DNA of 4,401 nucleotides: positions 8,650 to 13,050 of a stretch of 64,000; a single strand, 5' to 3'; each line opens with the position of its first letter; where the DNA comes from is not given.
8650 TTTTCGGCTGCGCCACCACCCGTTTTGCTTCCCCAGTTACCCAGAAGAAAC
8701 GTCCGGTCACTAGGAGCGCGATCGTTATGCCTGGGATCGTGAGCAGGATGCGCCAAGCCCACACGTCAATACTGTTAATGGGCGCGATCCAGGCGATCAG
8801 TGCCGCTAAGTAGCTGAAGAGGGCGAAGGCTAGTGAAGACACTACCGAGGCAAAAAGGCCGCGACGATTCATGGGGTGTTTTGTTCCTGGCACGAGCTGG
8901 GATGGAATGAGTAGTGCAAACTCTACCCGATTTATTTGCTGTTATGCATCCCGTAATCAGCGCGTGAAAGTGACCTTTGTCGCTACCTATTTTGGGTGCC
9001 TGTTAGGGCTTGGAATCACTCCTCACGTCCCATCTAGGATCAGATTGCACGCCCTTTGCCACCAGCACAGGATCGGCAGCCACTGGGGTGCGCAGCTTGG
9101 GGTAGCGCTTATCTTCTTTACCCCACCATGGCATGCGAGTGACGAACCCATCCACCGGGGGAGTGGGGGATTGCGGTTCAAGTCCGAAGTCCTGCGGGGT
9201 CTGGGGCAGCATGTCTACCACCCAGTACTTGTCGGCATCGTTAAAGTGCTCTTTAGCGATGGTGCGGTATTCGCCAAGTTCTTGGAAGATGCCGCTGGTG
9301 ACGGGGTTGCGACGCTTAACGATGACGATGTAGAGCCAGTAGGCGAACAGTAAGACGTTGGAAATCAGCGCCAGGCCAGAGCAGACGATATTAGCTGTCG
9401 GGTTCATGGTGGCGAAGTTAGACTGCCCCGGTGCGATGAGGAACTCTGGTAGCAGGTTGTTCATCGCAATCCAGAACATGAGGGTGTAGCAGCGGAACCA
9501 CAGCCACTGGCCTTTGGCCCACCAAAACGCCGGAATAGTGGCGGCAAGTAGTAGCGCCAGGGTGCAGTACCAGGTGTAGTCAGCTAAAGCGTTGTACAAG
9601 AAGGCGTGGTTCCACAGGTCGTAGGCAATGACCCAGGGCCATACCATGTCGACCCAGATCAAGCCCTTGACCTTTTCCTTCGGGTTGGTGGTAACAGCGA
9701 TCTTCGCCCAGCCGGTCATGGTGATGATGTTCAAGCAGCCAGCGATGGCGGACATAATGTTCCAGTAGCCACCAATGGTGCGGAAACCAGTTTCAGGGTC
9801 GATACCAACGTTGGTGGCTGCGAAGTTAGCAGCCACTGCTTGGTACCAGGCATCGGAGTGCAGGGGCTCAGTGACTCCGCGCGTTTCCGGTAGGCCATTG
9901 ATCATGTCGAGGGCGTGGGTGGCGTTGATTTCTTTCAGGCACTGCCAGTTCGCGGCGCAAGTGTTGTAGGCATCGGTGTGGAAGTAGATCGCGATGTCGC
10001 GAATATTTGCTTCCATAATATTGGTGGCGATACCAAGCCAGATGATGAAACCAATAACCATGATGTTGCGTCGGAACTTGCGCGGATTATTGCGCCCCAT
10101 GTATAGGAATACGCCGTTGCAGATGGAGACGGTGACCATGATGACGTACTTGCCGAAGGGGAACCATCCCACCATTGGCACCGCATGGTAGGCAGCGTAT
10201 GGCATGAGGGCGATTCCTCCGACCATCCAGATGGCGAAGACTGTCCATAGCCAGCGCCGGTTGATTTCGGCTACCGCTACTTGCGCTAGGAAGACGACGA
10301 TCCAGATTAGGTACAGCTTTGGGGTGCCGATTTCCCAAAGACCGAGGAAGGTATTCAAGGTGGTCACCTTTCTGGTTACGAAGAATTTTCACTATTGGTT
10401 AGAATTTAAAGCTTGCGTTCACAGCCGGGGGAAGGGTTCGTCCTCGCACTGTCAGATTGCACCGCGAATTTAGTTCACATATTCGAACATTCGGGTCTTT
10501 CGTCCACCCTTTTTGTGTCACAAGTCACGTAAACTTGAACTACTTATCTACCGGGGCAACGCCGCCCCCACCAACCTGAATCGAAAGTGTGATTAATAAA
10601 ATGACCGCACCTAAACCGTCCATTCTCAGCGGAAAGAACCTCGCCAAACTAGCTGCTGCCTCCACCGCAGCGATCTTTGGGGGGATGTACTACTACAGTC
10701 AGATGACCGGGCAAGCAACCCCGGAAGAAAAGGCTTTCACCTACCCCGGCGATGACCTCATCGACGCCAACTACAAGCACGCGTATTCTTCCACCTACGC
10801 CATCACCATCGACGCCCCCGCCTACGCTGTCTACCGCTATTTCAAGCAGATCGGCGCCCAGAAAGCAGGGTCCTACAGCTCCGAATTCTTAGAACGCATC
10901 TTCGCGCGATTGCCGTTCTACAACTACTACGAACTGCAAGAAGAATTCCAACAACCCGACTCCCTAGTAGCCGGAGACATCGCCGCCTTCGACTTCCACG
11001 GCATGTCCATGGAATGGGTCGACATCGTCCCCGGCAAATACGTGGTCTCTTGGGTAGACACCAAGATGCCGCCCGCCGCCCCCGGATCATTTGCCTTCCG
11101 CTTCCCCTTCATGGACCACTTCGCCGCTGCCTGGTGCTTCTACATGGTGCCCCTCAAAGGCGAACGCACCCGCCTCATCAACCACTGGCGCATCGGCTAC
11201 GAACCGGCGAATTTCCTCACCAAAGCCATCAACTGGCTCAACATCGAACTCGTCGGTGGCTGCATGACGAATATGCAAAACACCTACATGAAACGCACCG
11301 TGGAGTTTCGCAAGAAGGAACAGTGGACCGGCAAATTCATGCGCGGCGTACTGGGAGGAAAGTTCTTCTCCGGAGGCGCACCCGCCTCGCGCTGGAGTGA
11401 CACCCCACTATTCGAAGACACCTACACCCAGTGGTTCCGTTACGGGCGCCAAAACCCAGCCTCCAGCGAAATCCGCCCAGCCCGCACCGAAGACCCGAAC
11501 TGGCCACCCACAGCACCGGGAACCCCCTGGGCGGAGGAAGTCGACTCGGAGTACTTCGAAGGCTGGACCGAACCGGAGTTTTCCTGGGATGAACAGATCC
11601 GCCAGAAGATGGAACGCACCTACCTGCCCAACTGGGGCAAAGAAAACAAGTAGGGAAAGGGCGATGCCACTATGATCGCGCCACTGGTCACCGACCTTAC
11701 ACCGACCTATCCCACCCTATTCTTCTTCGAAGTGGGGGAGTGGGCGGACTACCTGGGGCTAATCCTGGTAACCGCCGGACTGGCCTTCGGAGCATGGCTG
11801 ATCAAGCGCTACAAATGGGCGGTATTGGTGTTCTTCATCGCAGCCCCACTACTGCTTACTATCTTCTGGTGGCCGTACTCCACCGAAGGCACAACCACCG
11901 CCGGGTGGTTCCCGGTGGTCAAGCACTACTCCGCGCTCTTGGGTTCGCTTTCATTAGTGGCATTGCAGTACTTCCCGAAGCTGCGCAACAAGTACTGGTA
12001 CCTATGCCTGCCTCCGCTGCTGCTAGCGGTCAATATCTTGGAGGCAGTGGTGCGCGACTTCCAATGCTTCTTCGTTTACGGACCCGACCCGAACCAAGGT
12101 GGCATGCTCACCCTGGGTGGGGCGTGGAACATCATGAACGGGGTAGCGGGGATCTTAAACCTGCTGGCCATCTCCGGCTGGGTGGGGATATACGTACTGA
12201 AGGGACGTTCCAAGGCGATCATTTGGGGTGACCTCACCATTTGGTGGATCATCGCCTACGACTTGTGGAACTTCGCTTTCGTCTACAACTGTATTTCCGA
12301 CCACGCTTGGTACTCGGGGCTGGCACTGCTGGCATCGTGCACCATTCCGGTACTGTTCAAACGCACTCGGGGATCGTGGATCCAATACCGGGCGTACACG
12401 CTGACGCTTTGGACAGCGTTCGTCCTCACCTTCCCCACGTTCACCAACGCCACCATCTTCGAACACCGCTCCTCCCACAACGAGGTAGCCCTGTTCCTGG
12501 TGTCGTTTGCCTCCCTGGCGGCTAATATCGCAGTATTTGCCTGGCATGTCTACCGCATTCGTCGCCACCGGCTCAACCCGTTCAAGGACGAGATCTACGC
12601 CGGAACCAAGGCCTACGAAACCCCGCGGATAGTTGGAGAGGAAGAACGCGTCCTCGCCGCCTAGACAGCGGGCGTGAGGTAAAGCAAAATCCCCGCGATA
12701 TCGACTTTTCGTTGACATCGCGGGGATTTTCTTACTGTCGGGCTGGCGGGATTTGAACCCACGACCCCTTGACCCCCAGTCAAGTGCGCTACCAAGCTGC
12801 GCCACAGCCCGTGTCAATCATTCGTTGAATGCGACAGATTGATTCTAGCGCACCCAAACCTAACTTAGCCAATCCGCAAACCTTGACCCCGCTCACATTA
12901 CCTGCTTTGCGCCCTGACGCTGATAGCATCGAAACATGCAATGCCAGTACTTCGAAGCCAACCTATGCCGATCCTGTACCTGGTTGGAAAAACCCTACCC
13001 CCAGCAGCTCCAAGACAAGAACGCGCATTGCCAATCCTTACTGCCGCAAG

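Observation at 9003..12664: Uncharacterised three-gene membrane module: two paralogous Trp-rich polytopic proteins plus a membrane-anchored SRPBCC/START-like protein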

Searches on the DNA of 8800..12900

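Call 26: search_rna_families(source=window, start=8800, end=12900, threshold=evalue, max_evalue=1)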
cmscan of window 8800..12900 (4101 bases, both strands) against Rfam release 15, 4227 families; matches with E-value up to 1: 4.
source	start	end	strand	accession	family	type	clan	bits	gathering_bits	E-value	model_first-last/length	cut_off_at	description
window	12738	12811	-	RF00005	tRNA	Gene; tRNA;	CL00001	63.3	29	1.4e-12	1-71/71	no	tRNA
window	12678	12801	-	RF01772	rnk_pseudo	Cis-reg; leader;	-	27.2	55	0.12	1-108/108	no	Pseudomonas rnk leader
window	9498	9588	+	RF01929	bxd_1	Gene; lncRNA;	-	19.5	75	0.42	1-86/86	no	Bithoraxoid conserved region 1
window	12681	12774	-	RF02100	tfoR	Gene; sRNA;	-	19.2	70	0.24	1-101/101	no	Translational regulator of tfoXVC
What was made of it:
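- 10368..10588 (.): Divergent A/M intergenic region, presumed to hold two promoters. No recognisable regulatory element was found. No Rfam match (call 26).
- Tried and rejected: The Rfam E-value scan of 8800-12900 found only the tRNA and sub-threshold noise (call 26).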
